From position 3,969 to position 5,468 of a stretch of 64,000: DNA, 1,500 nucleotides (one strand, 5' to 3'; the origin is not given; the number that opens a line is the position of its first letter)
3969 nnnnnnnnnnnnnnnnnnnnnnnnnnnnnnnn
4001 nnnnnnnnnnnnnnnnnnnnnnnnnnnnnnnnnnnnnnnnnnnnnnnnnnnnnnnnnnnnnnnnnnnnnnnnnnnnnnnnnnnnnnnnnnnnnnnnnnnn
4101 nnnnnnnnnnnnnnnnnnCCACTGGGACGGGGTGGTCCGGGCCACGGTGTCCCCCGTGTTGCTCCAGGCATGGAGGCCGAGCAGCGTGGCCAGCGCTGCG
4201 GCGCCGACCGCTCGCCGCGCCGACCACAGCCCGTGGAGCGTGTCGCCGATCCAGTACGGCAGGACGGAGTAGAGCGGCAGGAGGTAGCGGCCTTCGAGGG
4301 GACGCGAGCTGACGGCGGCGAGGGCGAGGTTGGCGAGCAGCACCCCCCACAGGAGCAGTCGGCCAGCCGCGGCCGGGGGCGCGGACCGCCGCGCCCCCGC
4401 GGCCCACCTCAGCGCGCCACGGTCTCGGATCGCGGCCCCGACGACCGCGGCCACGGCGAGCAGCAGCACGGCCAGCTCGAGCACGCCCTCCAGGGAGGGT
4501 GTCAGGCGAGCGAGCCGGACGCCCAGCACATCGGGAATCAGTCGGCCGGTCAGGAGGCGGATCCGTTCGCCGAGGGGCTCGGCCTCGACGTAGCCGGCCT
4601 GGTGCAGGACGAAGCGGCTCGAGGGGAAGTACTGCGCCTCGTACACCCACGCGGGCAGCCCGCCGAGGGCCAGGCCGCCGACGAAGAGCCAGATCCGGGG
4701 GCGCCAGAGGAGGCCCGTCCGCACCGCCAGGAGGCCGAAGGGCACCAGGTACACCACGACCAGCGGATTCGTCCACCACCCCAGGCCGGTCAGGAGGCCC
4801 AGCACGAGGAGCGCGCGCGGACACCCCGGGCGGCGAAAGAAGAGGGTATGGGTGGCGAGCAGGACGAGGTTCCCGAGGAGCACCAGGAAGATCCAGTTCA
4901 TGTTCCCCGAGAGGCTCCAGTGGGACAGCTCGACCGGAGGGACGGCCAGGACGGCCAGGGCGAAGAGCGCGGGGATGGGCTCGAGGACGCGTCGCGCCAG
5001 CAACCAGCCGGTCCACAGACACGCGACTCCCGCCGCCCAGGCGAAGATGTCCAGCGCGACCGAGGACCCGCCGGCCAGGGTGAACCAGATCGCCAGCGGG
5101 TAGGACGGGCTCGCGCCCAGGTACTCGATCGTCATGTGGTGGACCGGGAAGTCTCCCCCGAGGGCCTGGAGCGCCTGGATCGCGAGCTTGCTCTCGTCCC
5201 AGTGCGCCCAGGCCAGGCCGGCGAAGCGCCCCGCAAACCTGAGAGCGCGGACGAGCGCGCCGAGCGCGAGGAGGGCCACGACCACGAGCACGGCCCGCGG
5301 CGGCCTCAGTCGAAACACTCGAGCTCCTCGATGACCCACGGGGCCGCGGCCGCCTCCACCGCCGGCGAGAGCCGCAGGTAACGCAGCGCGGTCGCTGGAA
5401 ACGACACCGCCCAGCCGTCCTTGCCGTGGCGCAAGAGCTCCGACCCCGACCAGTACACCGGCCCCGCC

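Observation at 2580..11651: Three paralogous ArnT/PMT-like GT-C transferases, each fused to tandem F5/8 type C (discoidin) domains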

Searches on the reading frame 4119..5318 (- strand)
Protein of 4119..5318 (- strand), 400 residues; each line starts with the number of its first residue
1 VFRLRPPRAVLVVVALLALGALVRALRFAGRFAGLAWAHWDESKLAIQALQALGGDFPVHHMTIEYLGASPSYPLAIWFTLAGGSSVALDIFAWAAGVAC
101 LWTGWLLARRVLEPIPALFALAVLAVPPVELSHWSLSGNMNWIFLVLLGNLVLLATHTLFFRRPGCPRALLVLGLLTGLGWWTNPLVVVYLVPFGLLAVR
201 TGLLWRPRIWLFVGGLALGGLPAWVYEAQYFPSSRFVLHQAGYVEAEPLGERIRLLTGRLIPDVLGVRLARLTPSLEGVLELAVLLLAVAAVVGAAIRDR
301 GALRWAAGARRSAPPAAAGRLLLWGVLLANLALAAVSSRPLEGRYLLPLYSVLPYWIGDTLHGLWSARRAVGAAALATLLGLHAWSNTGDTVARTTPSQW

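Call 54: find_homologous_proteins(query=A3, max_evalue=0.001)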
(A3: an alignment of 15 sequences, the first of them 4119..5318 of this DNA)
Query A3 (15 sequences) (400 aa, profile of the alignment): 39 proteins with E <= 0.001 among 8000 candidates.
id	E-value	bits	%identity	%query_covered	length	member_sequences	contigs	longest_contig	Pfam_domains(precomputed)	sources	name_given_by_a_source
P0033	8.2e-116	405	47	98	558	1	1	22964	-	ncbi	ncbi:MAG TPA: hypothetical protein VIE44_17305, partial [Methylomirabilota bacterium]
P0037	2.6e-111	390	53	82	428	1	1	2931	PF13231.13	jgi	jgi:hypothetical protein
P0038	1.6e-76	276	53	66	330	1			-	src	-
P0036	2.7e-45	173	33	46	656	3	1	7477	-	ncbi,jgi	jgi:4-amino-4-deoxy-L-arabinose transferase-like glycosyltransferase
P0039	4.5e-39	153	-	-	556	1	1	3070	PF13231.13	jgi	jgi:4-amino-4-deoxy-L-arabinose transferase-like glycosyltransferase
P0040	4.5e-36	143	28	57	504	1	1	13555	PF13231.13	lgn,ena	-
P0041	1.2e-35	141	28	23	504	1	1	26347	PF13231.13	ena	-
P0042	6.1e-35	139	32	22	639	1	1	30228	-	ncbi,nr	ncbi:MAG TPA: hypothetical protein VFW17_11915 [Ktedonobacterales bacterium]|nr:hypothetical protein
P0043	2.5e-32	130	33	25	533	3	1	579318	-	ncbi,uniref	ncbi:hypothetical protein ACIBCR_11810 [Micromonospora echinospora]|uniref:hypothetical protein n=1 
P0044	3.2e-32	130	31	28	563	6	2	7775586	-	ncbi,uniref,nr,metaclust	ncbi:hypothetical protein GA0070618_0643 [Micromonospora echinospora]|uniref:4-amino-4-deoxy-L-arabi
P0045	3.4e-32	130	27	67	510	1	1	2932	PF13231.13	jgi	-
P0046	6.9e-32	129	27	67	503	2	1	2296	PF13231.13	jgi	-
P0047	2.6e-31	127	36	17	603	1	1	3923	-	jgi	jgi:hypothetical protein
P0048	6.6e-31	126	37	13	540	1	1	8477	-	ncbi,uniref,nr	ncbi:hypothetical protein [Micromonospora deserti]|uniref:Uncharacterized protein n=1 Tax=Micromonos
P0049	1.7e-30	124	-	-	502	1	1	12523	-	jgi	jgi:hypothetical protein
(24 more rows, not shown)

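Call 84: search_protein_representatives(alignment_id=A4)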
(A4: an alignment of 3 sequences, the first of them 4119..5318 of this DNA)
Query: 3 sequences, 408 profile positions. Proteins with E-value up to 0.001 (for the whole library): 3630; up to 1e-10: 1792; up to 1e-30: 141. The best 150 are listed.
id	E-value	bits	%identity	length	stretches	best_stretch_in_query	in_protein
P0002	1.0e-195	667.0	-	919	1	1-407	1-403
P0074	1.2e-98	347.2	-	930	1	22-406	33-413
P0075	2.1e-96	339.9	-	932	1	19-407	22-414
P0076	1.2e-90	320.9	-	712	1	70-406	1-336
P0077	3.7e-90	319.3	-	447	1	16-316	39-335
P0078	2.0e-88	313.6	-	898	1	18-406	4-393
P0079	1.4e-87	310.8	-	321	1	84-376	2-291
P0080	7.4e-81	288.7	-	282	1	10-277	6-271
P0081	9.8e-71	255.3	-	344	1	19-277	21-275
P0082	7.9e-62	226.0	-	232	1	83-310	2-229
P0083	1.1e-56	209.0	-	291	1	24-292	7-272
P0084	6.6e-56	206.5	-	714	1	128-406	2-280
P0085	8.0e-56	206.2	-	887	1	7-407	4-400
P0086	8.5e-55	202.8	-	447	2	18-192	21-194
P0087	1.8e-53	198.5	-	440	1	54-379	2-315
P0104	6.6e-43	163.7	-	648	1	23-393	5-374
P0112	3.0e-39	151.6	-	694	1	44-396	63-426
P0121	8.8e-37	143.5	-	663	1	21-392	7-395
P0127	2.9e-36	141.8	-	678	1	7-399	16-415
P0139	3.9e-35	138.1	-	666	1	18-394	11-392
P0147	1.6e-34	136.0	-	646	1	26-390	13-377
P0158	1.3e-33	133.0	-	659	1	20-385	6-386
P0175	5.0e-33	131.1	-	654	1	46-376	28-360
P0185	1.6e-32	129.5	-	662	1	20-398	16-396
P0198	1.5e-31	126.3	-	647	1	27-395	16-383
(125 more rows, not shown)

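Call 87: list_cluster_members(proteins=[P0104, P0112, P0121, P0127, P0139, P0147, P0158, P0175, P0185, P0198])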
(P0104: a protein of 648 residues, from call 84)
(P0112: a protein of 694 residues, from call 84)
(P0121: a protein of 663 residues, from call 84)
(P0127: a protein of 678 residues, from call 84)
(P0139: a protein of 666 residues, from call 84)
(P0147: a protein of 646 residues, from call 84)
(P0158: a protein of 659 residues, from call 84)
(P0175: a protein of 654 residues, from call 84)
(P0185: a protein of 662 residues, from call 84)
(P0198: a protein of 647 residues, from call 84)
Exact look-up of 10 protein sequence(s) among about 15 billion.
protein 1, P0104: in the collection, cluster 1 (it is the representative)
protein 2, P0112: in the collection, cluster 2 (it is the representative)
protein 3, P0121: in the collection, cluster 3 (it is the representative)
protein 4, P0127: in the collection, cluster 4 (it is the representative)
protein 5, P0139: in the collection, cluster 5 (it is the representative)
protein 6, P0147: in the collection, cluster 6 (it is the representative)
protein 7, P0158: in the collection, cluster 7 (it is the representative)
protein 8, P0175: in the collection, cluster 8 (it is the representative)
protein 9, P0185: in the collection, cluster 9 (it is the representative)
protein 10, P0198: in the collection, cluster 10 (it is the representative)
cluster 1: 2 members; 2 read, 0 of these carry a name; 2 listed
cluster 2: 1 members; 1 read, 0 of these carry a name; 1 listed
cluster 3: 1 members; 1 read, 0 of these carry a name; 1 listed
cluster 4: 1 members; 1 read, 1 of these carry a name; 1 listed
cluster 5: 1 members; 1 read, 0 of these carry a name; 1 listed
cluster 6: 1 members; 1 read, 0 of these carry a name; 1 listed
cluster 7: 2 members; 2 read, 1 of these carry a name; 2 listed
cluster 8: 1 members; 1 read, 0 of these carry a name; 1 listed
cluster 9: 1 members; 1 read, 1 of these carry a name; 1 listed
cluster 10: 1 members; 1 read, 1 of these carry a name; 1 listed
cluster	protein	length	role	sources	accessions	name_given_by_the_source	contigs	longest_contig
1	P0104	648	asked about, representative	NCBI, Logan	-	-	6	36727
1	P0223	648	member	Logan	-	-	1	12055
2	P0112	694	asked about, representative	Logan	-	-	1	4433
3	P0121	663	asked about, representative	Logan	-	-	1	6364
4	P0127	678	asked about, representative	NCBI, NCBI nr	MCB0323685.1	MAG: glycosyltransferase family 39 protein [Bdellovibrionales bacterium] | glycosyltransferase family 39 protein [Bdellovibrionales bacterium]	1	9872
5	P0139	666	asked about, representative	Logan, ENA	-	-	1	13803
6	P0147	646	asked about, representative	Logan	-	-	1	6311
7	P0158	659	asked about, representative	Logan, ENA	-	-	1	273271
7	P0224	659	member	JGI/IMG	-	hypothetical protein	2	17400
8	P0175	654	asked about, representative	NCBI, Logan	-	-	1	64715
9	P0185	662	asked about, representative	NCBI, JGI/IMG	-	hypothetical protein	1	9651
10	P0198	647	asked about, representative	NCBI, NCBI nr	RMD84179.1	MAG: hypothetical protein D6808_07390 [Candidatus Dadabacteria bacterium]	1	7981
